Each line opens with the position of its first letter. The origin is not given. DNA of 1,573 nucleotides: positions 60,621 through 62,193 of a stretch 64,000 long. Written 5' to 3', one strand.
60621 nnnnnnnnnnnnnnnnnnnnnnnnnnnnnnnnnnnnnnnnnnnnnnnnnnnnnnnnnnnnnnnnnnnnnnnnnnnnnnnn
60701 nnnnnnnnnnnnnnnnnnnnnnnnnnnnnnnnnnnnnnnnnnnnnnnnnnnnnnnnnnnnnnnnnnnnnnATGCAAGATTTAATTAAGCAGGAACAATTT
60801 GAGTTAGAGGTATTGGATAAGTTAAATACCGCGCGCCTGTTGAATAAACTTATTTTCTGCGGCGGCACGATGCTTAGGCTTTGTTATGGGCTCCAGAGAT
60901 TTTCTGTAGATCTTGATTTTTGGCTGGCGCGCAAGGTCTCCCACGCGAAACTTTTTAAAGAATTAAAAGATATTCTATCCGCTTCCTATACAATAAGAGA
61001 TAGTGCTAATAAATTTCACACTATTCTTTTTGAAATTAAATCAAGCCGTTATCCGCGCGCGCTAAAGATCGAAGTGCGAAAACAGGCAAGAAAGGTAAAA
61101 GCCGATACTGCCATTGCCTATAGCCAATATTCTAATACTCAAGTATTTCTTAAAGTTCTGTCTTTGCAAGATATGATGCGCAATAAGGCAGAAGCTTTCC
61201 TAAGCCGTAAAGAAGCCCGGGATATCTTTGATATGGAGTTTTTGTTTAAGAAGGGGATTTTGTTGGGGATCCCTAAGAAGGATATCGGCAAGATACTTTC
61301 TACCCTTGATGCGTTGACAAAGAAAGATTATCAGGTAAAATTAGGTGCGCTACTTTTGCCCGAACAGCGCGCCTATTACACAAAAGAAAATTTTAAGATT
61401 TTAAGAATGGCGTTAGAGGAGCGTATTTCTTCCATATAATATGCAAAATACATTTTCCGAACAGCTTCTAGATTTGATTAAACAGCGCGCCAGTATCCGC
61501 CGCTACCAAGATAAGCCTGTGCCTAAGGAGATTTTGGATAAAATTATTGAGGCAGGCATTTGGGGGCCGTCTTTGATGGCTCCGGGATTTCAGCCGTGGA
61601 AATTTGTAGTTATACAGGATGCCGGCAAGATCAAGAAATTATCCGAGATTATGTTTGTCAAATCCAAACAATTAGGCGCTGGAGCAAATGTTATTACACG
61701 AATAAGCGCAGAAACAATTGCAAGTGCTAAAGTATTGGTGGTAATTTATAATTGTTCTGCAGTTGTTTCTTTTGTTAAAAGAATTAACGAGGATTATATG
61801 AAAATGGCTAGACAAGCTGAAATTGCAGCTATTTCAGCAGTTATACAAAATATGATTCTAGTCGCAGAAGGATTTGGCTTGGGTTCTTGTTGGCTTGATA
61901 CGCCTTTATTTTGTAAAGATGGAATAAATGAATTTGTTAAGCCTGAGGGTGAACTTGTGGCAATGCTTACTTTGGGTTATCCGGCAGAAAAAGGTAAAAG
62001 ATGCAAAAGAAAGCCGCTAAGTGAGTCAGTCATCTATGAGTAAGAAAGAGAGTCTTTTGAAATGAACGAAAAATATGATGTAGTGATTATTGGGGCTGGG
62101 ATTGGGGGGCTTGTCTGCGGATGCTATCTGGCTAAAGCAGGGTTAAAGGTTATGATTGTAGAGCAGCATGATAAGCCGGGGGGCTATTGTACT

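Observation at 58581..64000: Accessory island: Xis-like HTH + ACP + thioester-reductase-like SDR + nitroreductase + CrtI-like oxidoreductase + membrane protein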

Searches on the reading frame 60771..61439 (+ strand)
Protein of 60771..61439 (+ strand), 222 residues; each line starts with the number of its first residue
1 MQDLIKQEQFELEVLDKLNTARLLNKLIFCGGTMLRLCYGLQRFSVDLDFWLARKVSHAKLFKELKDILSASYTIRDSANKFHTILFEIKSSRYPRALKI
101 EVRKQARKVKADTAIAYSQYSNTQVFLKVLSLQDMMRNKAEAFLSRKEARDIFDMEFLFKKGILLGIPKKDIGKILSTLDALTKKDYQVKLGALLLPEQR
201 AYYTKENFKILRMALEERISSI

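Call 5: search_protein_families(library=pfam, proteins=[window:60771-61439:+], max_evalue=0.01)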
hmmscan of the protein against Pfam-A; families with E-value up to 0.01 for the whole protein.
window:60771-61439:+ (222 aa): 1 family
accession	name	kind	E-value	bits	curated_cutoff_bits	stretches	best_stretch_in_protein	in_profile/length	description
PF08843.17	AbiEii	-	1.2e-18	68.4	22.5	1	15-163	3-173/238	Nucleotidyl transferase AbiEii toxin, Type IV TA system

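Call 9: search_protein_families(library=ncbifam, proteins=[window:60771-61439:+], max_evalue=0.01)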
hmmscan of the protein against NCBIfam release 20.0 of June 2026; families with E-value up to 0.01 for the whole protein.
window:60771-61439:+ (222 aa): 0 families

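Call 61: search_protein_families(library=padloc, proteins=[window:60771-61439:+], max_evalue=0.001)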
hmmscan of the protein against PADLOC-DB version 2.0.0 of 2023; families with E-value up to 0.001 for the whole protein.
window:60771-61439:+ (222 aa): 21 families
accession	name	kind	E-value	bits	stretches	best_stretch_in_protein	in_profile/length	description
PDLC02330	AbiEii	-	3.1e-90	299.7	1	1-219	1-219/219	AbiEii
PDLC02307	AbiEii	-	1.3e-21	75.4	1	12-161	13-147/219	AbiEii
PDLC02324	AbiEii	-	2.5e-20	71.2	1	14-164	13-160/231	AbiEii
PDLC02296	AbiEii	-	3.3e-20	70.4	1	1-71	20-89/282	AbiEii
PDLC02323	AbiEii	-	1.5e-18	65.3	1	16-163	30-188/248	AbiEii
PDLC02313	AbiEii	-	2e-15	55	1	5-161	22-191/254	AbiEii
PDLC02293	AbiEii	-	3.8e-14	50.9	1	14-165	29-197/270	AbiEii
PDLC02328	AbiEii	-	9.1e-14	49.8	1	26-161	14-144/203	AbiEii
PDLC02304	AbiEii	-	3.2e-13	48.2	1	14-203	30-226/260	AbiEii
PDLC02305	AbiEii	-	8.2e-12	43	1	13-176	30-205/306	AbiEii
PDLC02294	AbiEii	-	6.8e-11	40.5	1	19-161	37-188/260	AbiEii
PDLC02298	AbiEii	-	3.8e-10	37.6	1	12-200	12-196/220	AbiEii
PDLC02321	AbiEii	-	1.2e-08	33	1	3-66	20-85/296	AbiEii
PDLC02292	AbiEii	-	1.6e-08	32.7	1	5-156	28-170/283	AbiEii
PDLC02290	AbiEii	-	2.8e-08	31.6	1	30-162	28-163/290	AbiEii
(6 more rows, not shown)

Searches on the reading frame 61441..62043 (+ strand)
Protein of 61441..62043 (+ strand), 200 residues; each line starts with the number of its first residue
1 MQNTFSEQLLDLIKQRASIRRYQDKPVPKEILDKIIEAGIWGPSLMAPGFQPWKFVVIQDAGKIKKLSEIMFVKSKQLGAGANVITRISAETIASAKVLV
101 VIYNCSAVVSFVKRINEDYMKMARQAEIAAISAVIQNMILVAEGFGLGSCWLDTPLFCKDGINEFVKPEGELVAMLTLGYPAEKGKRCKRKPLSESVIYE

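Call 5: search_protein_families(library=pfam, proteins=[window:61441-62043:+], max_evalue=0.01)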
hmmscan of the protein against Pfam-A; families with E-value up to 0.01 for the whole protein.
window:61441-62043:+ (200 aa): 2 families
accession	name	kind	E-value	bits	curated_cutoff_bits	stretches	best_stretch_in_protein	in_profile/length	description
PF00881.29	Nitroreductase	-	4.1e-27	95.8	23.5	1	13-180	1-167/167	Nitroreductase family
PF14512.11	TM1586_NiRdase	-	2.3e-12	47.5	27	2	135-196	88-148/215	Putative TM nitroreductase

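Call 9: search_protein_families(library=ncbifam, proteins=[window:61441-62043:+], max_evalue=0.01)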
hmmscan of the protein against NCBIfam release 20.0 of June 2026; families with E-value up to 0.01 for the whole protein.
window:61441-62043:+ (200 aa): 8 families
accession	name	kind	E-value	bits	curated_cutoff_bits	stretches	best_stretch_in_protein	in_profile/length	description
TIGR02476.1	BluB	equivalog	9.1e-14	51.3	150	1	3-184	3-183/205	5,6-dimethylbenzimidazole synthase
NF009810.0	PRK13294.1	equivalog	2.8e-13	49.6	304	1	13-192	258-441/449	coenzyme F420-0:L-glutamate ligase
TIGR03553.1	F420_FbiB_CTERM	equivalog_domain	9.2e-13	48.4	249.55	1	13-190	3-184/194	F420 biosynthesis protein FbiB, C-terminal domain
NF008088.0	PRK10828.1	equivalog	2e-10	40.5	183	1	10-185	4-167/183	NAD(P)H nitroreductase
NF008033.1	PRK10765.1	equivalog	1.6e-06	27.8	223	1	8-192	3-171/240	oxygen-insensitive NADPH nitroreductase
NF003768.0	PRK05365.1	equivalog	0.00016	21.3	152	1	6-85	10-88/200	malonic semialdehyde reductase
NF011424.0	PRK14851.1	subfamily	0.0025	15.9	1170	0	22-58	318-352/679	hypothetical protein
TIGR03605.1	antibiot_sagB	domain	0.0055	16.2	78.4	1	107-169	99-159/173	SagB family peptide dehydrogenase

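Call 21: search_solved_structures(query=window:61441-62043:+, max_evalue=0.001)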
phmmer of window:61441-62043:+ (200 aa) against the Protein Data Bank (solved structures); distinct sequences matched with E-value up to 0.001: 45.
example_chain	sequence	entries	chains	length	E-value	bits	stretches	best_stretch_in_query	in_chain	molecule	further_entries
3gfa_A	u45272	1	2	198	2.6e-21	79.7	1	10-195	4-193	Putative nitroreductase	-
4dn2_A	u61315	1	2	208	9.2e-14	55.1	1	7-199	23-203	Nitroreductase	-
4g8s_A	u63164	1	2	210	9.5e-14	55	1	8-197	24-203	Nitroreductase family protein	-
3m5k_A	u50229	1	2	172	3.7e-13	53.1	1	7-69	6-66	Putative NADH dehydrogenase/NAD(P)H nitroreductase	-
1nox_A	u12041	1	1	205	2.4e-12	50.5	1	15-199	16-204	NADH OXIDASE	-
3e39_A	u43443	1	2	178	4.1e-12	49.7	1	8-59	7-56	Putative Nitroreductase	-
3kwk_A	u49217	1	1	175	1.7e-11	47.7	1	9-79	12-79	Putative NADH dehydrogenase/NAD(P)H nitroreductase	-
3eo8_A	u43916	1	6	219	3.8e-11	46.5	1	8-195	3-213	BluB-like flavoprotein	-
3e10_A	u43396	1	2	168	6.3e-11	45.8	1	10-70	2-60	Putative NADH Oxidase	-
5j6c_A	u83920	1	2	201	1.1e-10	45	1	9-70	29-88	Putative reductase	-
3ek3_A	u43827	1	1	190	1.3e-10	44.9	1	7-70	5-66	Nitroreductase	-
3eof_A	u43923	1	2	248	2.5e-09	40.7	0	9-72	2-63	Putative oxidoreductase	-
8cqu_A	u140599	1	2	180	1.2e-08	38.4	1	7-82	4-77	Putative NADH dehydrogenase/NAD(P)H nitroreductase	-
2i7h_A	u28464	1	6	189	1.3e-08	38.2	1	8-196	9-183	Nitroreductase-like family protein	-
8cqt_A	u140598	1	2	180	3.6e-08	36.8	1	9-198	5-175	Putative NADH dehydrogenase/NAD(P)H nitroreductase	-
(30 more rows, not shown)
